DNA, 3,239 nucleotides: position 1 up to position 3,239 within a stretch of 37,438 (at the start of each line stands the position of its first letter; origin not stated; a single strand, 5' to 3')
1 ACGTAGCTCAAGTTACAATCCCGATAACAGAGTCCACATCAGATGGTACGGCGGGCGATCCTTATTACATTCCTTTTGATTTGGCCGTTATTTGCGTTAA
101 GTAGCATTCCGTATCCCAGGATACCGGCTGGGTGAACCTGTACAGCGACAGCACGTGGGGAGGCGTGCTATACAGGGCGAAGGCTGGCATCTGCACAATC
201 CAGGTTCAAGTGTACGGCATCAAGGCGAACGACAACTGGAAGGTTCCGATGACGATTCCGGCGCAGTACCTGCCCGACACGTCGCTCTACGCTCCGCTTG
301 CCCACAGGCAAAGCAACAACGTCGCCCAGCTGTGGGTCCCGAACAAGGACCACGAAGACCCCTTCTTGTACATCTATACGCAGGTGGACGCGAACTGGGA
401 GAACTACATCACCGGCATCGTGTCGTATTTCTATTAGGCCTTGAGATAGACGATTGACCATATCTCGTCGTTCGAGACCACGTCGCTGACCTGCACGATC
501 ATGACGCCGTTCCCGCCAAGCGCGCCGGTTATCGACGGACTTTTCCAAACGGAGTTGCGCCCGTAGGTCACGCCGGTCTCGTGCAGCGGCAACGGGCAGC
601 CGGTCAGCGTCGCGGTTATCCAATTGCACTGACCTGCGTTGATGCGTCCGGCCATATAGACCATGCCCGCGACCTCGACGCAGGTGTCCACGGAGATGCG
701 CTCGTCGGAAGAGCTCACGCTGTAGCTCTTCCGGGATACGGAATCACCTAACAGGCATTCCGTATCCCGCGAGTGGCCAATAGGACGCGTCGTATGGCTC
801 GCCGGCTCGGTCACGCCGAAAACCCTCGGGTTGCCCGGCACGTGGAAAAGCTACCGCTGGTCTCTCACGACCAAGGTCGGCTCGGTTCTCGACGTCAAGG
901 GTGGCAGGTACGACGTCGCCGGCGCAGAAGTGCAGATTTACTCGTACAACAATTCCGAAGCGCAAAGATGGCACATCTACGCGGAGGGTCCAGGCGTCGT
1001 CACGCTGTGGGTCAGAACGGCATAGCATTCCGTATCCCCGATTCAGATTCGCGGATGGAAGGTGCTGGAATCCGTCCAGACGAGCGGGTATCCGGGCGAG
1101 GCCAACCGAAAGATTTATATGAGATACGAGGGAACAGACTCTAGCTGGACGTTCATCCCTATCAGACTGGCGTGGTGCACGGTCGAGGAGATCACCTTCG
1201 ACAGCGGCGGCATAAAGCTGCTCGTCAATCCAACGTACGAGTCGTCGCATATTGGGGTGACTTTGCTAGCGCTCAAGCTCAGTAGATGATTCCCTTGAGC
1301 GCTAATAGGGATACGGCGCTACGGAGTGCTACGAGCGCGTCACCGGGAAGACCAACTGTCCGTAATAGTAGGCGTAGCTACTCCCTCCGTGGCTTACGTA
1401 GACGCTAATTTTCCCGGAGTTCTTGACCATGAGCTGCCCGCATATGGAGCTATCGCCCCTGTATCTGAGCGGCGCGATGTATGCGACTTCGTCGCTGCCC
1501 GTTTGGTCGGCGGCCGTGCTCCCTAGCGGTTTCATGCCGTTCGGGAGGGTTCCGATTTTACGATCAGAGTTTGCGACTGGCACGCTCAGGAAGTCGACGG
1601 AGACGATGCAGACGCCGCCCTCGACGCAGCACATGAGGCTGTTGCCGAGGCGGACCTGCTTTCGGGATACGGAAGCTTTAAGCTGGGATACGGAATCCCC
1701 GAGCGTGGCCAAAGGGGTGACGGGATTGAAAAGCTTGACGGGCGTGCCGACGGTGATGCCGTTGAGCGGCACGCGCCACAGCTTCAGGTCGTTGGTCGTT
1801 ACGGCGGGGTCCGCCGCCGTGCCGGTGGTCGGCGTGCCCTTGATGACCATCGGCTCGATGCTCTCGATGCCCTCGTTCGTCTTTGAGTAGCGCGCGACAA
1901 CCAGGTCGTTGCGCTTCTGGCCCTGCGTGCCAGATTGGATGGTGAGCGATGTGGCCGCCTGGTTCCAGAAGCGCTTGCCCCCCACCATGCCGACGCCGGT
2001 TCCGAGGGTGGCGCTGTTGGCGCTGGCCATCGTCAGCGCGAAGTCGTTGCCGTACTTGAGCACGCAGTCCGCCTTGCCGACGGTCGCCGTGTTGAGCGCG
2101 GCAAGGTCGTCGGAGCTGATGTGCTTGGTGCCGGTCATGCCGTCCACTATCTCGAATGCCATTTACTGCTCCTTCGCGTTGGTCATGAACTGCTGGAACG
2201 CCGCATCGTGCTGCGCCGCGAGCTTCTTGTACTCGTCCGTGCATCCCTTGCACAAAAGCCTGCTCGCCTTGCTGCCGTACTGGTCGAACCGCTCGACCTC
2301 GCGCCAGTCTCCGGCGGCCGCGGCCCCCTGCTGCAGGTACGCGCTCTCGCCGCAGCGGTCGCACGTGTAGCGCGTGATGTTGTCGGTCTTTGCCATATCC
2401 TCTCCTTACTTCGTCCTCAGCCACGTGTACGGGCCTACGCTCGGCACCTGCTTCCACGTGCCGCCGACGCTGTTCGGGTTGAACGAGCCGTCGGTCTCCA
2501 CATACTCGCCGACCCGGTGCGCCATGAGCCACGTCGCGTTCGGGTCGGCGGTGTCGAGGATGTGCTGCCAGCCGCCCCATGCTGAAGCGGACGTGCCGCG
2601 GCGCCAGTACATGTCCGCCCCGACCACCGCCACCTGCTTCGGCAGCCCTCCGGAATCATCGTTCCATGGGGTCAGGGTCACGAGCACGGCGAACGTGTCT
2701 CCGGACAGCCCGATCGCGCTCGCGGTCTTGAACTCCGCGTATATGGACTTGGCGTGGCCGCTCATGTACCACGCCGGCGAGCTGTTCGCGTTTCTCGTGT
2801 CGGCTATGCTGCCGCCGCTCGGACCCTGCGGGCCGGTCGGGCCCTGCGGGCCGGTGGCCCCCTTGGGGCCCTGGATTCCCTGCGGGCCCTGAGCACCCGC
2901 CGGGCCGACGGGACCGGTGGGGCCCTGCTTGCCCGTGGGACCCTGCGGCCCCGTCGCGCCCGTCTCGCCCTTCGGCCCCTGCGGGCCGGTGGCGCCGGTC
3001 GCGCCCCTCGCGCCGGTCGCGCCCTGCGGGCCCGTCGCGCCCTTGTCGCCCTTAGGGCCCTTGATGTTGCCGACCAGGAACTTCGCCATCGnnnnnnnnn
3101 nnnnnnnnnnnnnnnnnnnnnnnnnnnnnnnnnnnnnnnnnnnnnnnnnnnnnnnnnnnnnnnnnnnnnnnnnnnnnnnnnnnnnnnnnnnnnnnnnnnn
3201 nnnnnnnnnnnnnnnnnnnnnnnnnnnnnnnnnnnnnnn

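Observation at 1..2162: Multi-site inversion shufflon that diversifies the C-terminus of a phage receptor-binding protein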

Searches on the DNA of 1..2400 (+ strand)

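Call 16: search_dna_similar(query=window:1-2400:+, collection=phages, mode=distant, max_rows=30)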
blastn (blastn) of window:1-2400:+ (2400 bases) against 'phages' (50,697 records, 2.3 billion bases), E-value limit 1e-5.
No match.
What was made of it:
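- Tried and rejected: A BLASTN search of bases 1-2400 against 50,697 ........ phage records found nothing (call 16), so no annotated phage record could be used.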

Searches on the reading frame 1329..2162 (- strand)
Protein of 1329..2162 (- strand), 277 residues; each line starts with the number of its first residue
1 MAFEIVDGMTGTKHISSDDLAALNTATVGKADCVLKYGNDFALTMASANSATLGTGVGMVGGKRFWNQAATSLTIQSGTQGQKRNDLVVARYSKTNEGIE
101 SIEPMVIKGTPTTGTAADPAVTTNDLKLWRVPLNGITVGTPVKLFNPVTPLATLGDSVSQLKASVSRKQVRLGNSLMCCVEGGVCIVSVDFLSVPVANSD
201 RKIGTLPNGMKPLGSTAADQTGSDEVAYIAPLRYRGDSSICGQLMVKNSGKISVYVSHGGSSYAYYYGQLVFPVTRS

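Call 17: search_protein_families(library=pfam, max_evalue=0.1, proteins=[window:1329-2162:-])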
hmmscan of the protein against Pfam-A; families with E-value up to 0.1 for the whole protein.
window:1329-2162:- (277 aa): 1 family
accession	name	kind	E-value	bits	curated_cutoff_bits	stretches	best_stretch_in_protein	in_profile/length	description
PF20080.4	ALTTAQ_rpt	-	0.074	13.2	26.4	0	15-28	4-17/38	ALTTAQ repeat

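Call 22: find_encoding_contigs(protein=window:1329-2162:-, flank=6000, max_places=10)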
Protein window:1329-2162:- (277 aa): no gene with exactly this product is on record in the collection.
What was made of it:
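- Tried and rejected: An exact look-up of the current Rc-F fusion protein found no record (call 22).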

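Call 33: search_protein_families(library=phrogs, max_evalue=0.01, proteins=[window:1329-2162:-])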
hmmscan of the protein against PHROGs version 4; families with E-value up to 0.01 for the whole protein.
window:1329-2162:- (277 aa): 8 families
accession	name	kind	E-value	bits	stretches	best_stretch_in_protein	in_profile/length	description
phrog_13141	-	unknown function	3.4e-40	139.1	1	1-168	1-181/297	-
phrog_9994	-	unknown function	4.1e-37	129.2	1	4-170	2-180/294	-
phrog_25635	-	unknown function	7.9e-24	85.4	1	4-169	2-178/319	-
phrog_17342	-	unknown function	2.7e-07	31.2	1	3-139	27-142/326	-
phrog_13571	-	head and packaging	3.1e-07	31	1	33-158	28-155/356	virion structural protein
phrog_9534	-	head and packaging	6.5e-07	30.3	1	36-127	35-122/303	head protein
phrog_6779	-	tail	6.3e-06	27.1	1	14-141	12-148/276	tail protein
phrog_18805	-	unknown function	0.0097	15.8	0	36-125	37-124/457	-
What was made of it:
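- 1697..2162 (-): Rc: the constant N-terminal 155 codons of the receptor-binding protein. PHROG matches limited to residues 1-170 (call 33).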

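Call 34: search_solved_structures(query=window:1329-2162:-, max_evalue=10)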
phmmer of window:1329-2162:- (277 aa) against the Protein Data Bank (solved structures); distinct sequences matched with E-value up to 10: 2.
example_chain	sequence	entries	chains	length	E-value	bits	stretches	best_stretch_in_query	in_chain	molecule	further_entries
1hr6_B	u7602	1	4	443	1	12.1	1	195-254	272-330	MITOCHONDRIAL PROCESSING PEPTIDASE BETA SUBUNIT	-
1hr7_B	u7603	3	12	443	1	12.1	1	195-254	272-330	MITOCHONDRIAL PROCESSING PEPTIDASE BETA SUBUNIT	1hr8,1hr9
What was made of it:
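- Tried and rejected: A sequence search of Rc-Rv against the PDB gave only chance hits (call 34).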

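Call 35: find_homologous_proteins(query=window:1329-2162:-, max_evalue=0.00001)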
Query window:1329-2162:- (277 aa): 2360 proteins with E <= 0.00001 among 7177 candidates; the best 120 are listed.
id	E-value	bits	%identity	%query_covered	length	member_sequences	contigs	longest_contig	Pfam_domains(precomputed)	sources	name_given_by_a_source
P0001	1.0e-165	568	93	100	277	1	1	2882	-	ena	-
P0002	3.2e-165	566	92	100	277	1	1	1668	-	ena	-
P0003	1.7e-162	557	92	100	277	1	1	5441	-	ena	-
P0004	3.6e-162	556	91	100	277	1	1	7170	-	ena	-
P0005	2.1e-161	554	91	100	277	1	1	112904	-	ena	-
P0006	6.5e-161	552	91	100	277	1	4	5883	-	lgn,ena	-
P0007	4.0e-160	549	90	100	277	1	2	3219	-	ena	-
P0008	1.9e-158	544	89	100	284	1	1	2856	-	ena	-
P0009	9.6e-158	542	91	100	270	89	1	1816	-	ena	-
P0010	1.5e-156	538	88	100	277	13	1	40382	-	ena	-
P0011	2.9e-155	533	88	100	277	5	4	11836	-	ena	-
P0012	2.7e-154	530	88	100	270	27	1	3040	-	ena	-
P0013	2.0e-150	518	86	100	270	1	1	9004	-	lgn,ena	-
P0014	5.3e-148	510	83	100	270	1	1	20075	-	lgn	-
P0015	8.4e-147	506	85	100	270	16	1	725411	-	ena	-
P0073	5.3e-90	320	87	62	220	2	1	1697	-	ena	-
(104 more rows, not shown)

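Call 45: predict_structure(alignment_id=A1)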
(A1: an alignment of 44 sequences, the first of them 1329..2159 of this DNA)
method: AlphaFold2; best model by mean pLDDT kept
length: 276 residues; sequences in the alignment: 44
mean_pLDDT: 56.2   pTM: 0.40
mean pLDDT of the five models: 56.2, 52.0, 50.1, 49.9, 48.8
residues with pLDDT >= 90: 26; 70-90: 66; 50-70: 43; < 50: 141
segments of 3 or more residues with pLDDT < 50: 1-40, 56-65, 75-101, 106-112, 114-135, 140-165, 215-219
pLDDT, mean of each block of 10 residues (from residue 1): 24 30 26 32 56 50 48 51 45 42 46 42 31 46 38 36 51 84 86 85 84 55 83 82 90 84 83 68
secondary structure, 60 per line:
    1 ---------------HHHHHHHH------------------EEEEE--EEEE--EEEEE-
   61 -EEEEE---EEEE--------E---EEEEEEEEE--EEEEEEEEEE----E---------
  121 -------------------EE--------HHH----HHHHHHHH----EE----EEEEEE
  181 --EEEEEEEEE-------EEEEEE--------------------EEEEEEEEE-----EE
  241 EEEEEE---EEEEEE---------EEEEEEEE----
elements in order: H16-23 E42-46 E49-52 E55-59 E62-66 E70-73 E86-94 E97-106 H157-164 E175-180 E183-191 E199-204 E225-233 E239-246 E250-255 E265-272
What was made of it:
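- Tried and rejected: The AlphaFold model of the Rc part is unreliable (pLDDT below 50, call 45), so I make no claim about the Rc fold or its reported similarity to the phage 1358 RBP.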

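Call 48: fold_search(model_id=the predicted structure, library=pdb)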
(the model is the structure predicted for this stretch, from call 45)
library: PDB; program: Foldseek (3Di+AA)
matches with E <= 10: 810; with E <= 0.001: 5
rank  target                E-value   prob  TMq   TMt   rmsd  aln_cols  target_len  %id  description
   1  2wzp_A                4.1e-04  1.00  0.30  0.31  16.1       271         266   10  Structures of Lactococcal Phage p2 Baseplate Shed Light on a Novel Mechanism of Host Attachment and Activation in Siph (released 2010-02-16)
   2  1zru_A                4.1e-04  1.00  0.30  0.33  17.1       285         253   11  structure of the lactophage p2 receptor binding protein in complex with glycerol (released 2006-03-28)
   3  2x53_A                5.1e-04  1.00  0.30  0.31  15.9       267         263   10  Structure of the phage p2 baseplate in its activated conformation with Sr (released 2010-02-16)
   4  1zru_B                8.2e-04  1.00  0.32  0.34  15.7       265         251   11  structure of the lactophage p2 receptor binding protein in complex with glycerol (released 2006-03-28)
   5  2bsd_A                9.7e-04  1.00  0.31  0.33  15.8       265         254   10  Structure of Lactococcal Bacteriophage p2 Receptor Binding Protein (released 2005-11-02)
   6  4ios_A                2.4e-03  1.00  0.27  0.62   3.9       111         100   16  Structure of phage TP901-1 RBP (ORF49) in complex with nanobody 11. (released 2013-03-20)
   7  9euj_G                5.3e-03  0.47  0.19  0.07  23.2       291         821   10  Cryo-EM structure of Staphylococcus aureus bacteriophage phi812 baseplate in the post-contraction state - sheath initi (released 2025-04-09)
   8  2fsd_A                7.3e-03  1.00  0.26  0.58   4.2       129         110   13  A Common Fold for the Receptor Binding Domains of Lactococcal Phages? The Crystal Structure of the Head Domain of Phag (released 2006-09-05)
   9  4v96_Bd               8.1e-03  1.00  0.27  0.42   4.5       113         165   15  The structure of a 1.8 MDa viral genome injection device suggests alternative infection mechanisms (released 2014-07-09)
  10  4hem_C                8.5e-03  1.00  0.27  0.50   3.7       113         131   16  Llama vHH-02 binder of ORF49 (RBP) from lactococcal phage TP901-1 (released 2013-03-20)
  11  2bse_A                9.0e-03  1.00  0.29  0.65   3.3       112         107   11  Structure of Lactococcal Bacteriophage p2 Receptor Binding Protein in complex with a llama VHH domain (released 2005-11-02)
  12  3hg0_B                9.5e-03  1.00  0.27  0.50   3.9       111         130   16  Crystal structure of a DARPin in complex with ORF49 from Lactococcal phage TP901-1 (released 2009-09-08)
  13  9eui_Q                1.2e-02  0.35  0.19  0.07  27.2       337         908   10  Cryo-EM structure of Staphylococcus aureus bacteriophage phi812 baseplate in the post-contraction state - complete (released 2025-04-09)
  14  4v96_BA               1.4e-02  1.00  0.27  0.42   4.2       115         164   16  The structure of a 1.8 MDa viral genome injection device suggests alternative infection mechanisms (released 2014-07-09)
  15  3hg0_C                1.6e-02  1.00  0.27  0.51   3.7       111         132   16  Crystal structure of a DARPin in complex with ORF49 from Lactococcal phage TP901-1 (released 2009-09-08)
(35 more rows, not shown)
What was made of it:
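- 1329..1663 (-): Currently expressed cassette F (C-terminal head domain of the RBP, plus stop). Foldseek top hits are the RBPs of lactococcal phages p2, TP901-1 and bIL170 (calls 45, 48).
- On R64-type shufflon (Rci/sfx): The target is a phage tail protein (calls 33, 48).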

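Call 49: fold_search(model_id=the predicted structure, library=viral)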
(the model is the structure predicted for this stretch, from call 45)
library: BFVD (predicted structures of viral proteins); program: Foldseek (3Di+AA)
matches with E <= 10: 641; with E <= 0.001: 31
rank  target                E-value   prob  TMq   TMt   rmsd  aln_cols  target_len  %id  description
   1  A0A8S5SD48            1.7e-08  1.00  0.31  0.27  16.1       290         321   25  Uncharacterized protein [Siphoviridae sp. ctqBc4]
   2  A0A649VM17            8.6e-08  1.00  0.33  0.31  17.2       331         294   14  Uncharacterized protein [Arthrobacter phage Mufasa8]
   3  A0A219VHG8            1.6e-07  1.00  0.29  0.31  17.7       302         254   14  Receptor-binding tail protein [Leuconostoc phage Ln-7]
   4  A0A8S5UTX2            3.2e-06  1.00  0.27  0.23  22.3       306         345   12  Uncharacterized protein [Myoviridae sp. ctvxP16]
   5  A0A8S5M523            8.3e-06  1.00  0.29  0.20  13.8       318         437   13  Tail fiber protein [Siphoviridae sp. ctulf7]
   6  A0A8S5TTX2            1.4e-05  1.00  0.30  0.32  15.8       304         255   19  Uncharacterized protein [Siphoviridae sp. ctYcY12]
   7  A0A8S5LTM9            1.8e-05  1.00  0.32  0.38  11.7       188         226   34  Receptor Binding Protein sandwich domain, phage receptor [Myoviridae sp. ct25F5]
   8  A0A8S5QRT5            1.8e-05  1.00  0.33  0.41  25.3       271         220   12  Uncharacterized protein [Siphoviridae sp. ct2773]
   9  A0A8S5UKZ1            2.0e-05  1.00  0.25  0.22  12.9       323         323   13  Uncharacterized protein [Siphoviridae sp. ctICF6]
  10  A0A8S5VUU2            3.1e-05  0.92  0.17  0.13  22.9       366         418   10  (no name in the UniProt tables at hand)
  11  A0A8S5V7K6            3.9e-05  1.00  0.28  0.26  12.1       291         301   13  Uncharacterized protein [Myoviridae sp. ctCpP1]
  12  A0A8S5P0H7            6.6e-05  1.00  0.33  0.45  11.4       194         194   28  Uncharacterized protein (Fragment) [Siphoviridae sp. ctKUC4]
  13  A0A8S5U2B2            6.6e-05  1.00  0.31  0.31  16.9       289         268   13  Receptor binding protein [Siphoviridae sp. ctqzz19]
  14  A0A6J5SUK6            7.3e-05  1.00  0.27  0.28  15.4       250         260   13  Uncharacterized protein [uncultured Caudovirales phage]
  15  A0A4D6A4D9            1.7e-04  1.00  0.28  0.07  21.7       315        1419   11  (no name in the UniProt tables at hand)
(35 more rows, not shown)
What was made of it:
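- The head domain has an RBP fold: calls 45, 48, 49.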

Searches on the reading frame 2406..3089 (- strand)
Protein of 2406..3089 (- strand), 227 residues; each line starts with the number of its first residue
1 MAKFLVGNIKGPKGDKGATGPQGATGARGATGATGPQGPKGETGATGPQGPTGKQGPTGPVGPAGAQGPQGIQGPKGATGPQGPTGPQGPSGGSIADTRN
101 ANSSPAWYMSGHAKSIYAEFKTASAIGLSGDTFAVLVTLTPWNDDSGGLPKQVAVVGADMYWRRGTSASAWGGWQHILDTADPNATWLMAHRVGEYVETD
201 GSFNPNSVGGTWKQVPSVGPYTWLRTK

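Call 33: search_protein_families(library=phrogs, max_evalue=0.01, proteins=[window:2409-3089:-])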
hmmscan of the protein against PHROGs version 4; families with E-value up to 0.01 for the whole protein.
seq(227 aa): 47 families (the best 25 are shown)
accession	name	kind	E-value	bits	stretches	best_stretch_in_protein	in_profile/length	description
phrog_6320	-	tail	3.9e-31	109.6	1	10-113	127-223/745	tail fiber protein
phrog_819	-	tail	3.1e-29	102.8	2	10-93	507-590/1024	tail protein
phrog_5073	-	tail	3e-27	96.9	1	10-92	260-342/519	tail fiber protein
phrog_8745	-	tail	2.5e-20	72.5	1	10-93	1388-1474/1803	tail fiber protein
phrog_3420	-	unknown function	1.2e-13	50.6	1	11-96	201-295/929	-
phrog_10972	-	tail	1.3e-13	52.2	2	29-100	157-227/343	tail fiber protein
phrog_366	-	tail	2.3e-13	51.4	1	10-96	149-234/474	tail fiber protein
phrog_1806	-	tail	3.3e-12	47.3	1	10-125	141-254/276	collagen like minor tail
phrog_17587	-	tail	4.1e-12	46.3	2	46-93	350-397/641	tail fiber protein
phrog_1658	-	unknown function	7.8e-12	46.4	2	31-96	42-107/239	-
phrog_3890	-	tail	1.4e-11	42.6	2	9-59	1894-1944/3453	straight fibre tail protein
phrog_29268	-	unknown function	1.7e-11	44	1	11-130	409-529/653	-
phrog_32123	-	unknown function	9.6e-11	41.7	1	10-97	220-304/532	-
phrog_18350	-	tail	2.1e-10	41.7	2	45-102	152-209/253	tail fiber protein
phrog_38806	-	unknown function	7.3e-10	39.7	2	26-93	67-134/285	-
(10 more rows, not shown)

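Call 53: find_encoding_contigs(protein=window:2406-3089:-, flank=4000, max_places=10)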
Protein window:2406-3089:- (227 aa): 23 contigs read that carry it; 10 places shown.
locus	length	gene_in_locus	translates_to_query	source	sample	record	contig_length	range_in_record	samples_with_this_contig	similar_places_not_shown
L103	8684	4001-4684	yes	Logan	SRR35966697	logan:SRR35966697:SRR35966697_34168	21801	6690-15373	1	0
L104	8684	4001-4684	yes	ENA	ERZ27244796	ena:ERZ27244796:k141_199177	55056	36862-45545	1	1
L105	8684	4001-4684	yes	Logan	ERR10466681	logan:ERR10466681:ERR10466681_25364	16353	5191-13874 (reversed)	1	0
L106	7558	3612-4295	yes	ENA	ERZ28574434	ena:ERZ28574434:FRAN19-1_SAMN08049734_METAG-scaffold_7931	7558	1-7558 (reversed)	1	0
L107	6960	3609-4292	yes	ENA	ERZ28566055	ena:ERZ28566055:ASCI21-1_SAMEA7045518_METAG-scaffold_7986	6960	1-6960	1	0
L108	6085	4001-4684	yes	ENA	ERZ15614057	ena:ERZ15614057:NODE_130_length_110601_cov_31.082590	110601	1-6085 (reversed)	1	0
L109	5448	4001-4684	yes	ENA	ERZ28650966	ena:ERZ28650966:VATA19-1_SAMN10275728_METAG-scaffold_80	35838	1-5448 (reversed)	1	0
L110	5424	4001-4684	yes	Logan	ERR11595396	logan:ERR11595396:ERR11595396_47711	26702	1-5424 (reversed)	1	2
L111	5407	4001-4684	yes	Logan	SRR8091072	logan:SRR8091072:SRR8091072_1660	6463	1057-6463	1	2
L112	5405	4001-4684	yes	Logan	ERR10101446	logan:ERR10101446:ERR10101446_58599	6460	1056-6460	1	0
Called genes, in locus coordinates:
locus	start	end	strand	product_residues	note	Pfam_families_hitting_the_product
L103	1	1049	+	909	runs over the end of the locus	-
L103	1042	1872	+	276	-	-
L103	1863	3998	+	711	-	PF01391:Collagen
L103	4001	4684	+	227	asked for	-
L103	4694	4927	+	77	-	-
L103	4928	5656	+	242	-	-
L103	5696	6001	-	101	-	-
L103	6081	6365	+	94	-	-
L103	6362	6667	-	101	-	-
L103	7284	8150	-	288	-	PF14659:Phage_int_SAM_3, PF00589:Phage_integrase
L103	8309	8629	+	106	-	-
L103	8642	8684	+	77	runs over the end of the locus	PF16938:Phage_holin_Dp1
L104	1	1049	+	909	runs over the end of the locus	-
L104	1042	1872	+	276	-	-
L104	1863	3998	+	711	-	PF01391:Collagen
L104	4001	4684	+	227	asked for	-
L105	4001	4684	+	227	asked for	-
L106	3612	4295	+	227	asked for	-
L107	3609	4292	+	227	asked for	-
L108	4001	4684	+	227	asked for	-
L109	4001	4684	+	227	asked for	-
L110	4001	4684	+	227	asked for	-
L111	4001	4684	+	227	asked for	-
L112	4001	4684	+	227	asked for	-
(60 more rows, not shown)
